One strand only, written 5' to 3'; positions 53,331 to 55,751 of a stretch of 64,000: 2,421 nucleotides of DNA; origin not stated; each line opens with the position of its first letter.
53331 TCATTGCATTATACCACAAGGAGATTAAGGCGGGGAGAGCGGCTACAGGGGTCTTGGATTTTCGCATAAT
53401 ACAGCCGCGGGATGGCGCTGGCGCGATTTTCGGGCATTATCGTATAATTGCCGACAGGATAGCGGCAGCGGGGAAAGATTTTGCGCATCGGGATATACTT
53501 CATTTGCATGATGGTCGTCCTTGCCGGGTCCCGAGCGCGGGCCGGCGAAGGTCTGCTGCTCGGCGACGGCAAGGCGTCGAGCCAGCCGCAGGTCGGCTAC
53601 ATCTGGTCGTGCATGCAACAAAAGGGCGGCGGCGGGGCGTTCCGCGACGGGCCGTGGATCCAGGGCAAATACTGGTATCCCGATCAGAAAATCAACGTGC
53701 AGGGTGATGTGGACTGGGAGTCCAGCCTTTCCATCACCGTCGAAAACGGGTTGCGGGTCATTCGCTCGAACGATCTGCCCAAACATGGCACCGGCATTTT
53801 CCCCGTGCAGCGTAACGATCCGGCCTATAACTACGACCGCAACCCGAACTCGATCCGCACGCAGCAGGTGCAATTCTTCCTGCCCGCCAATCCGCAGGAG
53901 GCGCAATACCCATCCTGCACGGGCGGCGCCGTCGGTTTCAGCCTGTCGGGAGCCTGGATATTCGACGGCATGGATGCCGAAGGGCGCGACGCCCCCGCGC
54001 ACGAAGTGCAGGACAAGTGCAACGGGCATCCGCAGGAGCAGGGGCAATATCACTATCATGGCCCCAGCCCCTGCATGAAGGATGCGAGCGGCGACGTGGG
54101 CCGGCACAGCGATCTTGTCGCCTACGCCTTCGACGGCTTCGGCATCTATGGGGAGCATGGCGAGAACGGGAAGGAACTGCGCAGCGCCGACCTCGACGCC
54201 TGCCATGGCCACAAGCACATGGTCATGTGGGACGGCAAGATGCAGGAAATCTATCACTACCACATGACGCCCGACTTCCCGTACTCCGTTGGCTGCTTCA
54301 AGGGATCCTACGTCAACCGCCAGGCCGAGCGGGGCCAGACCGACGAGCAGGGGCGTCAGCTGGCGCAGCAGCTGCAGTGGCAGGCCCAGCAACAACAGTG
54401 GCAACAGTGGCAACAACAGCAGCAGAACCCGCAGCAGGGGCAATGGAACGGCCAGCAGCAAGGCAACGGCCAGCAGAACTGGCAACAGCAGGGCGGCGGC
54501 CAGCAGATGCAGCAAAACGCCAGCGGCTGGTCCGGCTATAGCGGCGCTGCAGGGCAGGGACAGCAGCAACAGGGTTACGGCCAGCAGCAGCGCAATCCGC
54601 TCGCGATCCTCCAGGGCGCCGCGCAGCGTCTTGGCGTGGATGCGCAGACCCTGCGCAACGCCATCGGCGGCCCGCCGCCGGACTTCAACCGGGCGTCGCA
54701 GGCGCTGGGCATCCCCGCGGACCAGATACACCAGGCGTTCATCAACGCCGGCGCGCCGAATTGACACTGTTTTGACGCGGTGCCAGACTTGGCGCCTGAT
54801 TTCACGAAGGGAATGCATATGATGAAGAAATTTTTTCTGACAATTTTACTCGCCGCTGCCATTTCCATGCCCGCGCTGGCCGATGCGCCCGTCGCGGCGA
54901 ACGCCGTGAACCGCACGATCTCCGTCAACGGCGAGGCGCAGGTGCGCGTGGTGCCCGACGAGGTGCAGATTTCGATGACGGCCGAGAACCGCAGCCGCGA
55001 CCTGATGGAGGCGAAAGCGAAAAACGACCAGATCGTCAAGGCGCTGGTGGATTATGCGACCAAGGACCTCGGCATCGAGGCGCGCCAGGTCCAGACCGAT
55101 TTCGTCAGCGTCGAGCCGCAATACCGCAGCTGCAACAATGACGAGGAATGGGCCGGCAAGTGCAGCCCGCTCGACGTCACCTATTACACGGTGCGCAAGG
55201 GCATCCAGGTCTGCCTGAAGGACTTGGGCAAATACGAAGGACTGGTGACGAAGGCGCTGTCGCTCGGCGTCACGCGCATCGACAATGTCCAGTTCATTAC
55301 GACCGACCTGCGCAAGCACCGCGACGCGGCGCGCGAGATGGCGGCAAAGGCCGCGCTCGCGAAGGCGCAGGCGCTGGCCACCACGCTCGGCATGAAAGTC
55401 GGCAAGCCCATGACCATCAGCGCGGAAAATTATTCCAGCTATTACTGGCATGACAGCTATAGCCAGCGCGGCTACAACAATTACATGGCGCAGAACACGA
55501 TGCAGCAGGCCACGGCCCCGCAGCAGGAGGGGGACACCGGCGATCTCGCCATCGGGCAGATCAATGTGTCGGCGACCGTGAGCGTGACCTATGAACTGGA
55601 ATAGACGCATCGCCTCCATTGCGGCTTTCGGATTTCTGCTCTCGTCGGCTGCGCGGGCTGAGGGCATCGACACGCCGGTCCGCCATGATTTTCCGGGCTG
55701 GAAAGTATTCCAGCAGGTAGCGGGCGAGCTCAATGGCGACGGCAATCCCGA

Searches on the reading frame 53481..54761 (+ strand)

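Call 51: search_protein_families(library=pfam, proteins=[window:53481-54761:+], max_evalue=0.001)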
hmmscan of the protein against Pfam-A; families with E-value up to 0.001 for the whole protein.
window:53481-54761:+ (427 aa): 1 family
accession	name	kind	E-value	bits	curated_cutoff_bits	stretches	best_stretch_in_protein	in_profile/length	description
PF14240.11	YHYH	-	1.2e-17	65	25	1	132-227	2-111/193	YHYH protein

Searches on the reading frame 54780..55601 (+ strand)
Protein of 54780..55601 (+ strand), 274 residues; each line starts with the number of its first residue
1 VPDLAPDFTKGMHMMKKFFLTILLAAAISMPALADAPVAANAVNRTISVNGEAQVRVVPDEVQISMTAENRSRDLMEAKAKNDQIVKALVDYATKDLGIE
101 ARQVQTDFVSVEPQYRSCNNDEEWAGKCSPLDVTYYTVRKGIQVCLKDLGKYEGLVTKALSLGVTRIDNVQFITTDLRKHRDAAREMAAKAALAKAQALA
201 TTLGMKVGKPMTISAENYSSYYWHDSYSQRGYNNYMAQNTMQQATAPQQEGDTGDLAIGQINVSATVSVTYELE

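Call 51: search_protein_families(library=pfam, proteins=[window:54780-55601:+], max_evalue=0.001)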
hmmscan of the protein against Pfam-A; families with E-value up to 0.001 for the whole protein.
window:54780-55601:+ (274 aa): 1 family
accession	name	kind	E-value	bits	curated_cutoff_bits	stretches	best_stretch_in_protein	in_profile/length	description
PF04402.19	SIMPL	-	2.8e-41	142.5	25.2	1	47-271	1-205/205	Protein of unknown function (DUF541)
